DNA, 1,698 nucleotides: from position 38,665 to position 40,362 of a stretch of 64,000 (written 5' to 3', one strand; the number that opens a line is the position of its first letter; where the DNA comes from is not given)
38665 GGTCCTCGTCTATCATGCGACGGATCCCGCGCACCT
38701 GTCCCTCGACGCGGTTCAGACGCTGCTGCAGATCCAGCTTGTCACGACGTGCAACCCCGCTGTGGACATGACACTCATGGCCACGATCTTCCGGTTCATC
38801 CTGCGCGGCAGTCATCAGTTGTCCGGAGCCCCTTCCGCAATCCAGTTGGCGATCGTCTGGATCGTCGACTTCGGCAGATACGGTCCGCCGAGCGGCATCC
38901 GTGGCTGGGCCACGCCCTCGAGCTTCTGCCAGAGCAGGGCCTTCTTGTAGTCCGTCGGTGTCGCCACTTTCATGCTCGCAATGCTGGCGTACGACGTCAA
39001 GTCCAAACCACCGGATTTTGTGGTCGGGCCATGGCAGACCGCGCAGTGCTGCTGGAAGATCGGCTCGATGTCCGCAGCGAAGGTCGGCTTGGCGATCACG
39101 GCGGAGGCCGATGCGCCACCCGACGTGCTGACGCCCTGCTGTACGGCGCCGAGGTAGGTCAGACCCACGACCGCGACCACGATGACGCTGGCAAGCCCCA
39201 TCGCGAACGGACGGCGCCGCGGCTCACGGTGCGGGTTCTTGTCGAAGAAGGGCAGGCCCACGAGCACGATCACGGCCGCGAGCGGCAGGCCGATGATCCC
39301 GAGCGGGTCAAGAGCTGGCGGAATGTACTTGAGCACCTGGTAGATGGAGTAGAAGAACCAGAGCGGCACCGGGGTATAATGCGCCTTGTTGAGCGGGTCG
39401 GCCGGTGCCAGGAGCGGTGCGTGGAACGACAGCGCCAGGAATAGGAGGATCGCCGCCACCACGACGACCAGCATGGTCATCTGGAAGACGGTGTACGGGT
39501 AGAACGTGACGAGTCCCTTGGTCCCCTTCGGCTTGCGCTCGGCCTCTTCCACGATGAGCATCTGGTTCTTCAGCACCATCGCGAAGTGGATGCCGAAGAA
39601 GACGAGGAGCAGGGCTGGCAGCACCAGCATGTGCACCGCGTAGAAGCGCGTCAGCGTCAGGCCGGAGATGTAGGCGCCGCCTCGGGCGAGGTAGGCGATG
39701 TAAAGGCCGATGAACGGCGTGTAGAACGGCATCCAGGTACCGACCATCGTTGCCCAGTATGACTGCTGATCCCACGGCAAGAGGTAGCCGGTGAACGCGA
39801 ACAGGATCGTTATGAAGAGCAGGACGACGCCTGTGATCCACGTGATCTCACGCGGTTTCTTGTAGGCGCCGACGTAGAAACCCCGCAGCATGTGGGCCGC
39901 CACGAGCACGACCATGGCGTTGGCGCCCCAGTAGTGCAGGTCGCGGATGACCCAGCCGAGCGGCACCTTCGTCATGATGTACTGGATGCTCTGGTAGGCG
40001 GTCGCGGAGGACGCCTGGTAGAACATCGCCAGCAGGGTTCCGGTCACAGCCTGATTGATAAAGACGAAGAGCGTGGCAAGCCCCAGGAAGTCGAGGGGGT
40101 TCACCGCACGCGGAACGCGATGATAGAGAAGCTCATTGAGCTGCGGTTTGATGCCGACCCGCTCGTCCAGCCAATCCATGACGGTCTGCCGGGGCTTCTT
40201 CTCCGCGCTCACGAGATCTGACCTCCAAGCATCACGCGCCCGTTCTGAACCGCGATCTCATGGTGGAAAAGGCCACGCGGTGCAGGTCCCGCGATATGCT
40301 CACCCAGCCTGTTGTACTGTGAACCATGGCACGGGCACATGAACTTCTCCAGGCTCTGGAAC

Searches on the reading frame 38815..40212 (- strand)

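Call 94: search_protein_families(library=ncbifam, proteins=[window:38815-40212:-], max_evalue=1e-10)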
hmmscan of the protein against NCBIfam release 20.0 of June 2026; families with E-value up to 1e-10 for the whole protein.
window:38815-40212:- (465 aa): 4 families
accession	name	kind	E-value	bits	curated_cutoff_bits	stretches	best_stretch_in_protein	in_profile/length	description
NF002990.0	PRK03735.1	subfamily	3.6e-63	213.3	325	1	9-216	3-217/223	cytochrome b6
NF040969.1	cytb_ExtP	equivalog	1.1e-60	205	290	1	25-217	2-201/205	selenite/tellurite reduction operon b-type cytochrome ExtP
NF041076.1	cyt_b_SoxC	equivalog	6.5e-36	124.3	740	1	11-364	1-368/542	proton pump complex cytochrome B SoxC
NF050120.1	bc1_QcrB_actin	exception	6.4e-33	114.3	500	1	15-260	2-261/458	cytochrome bc1 complex cytochrome b subunit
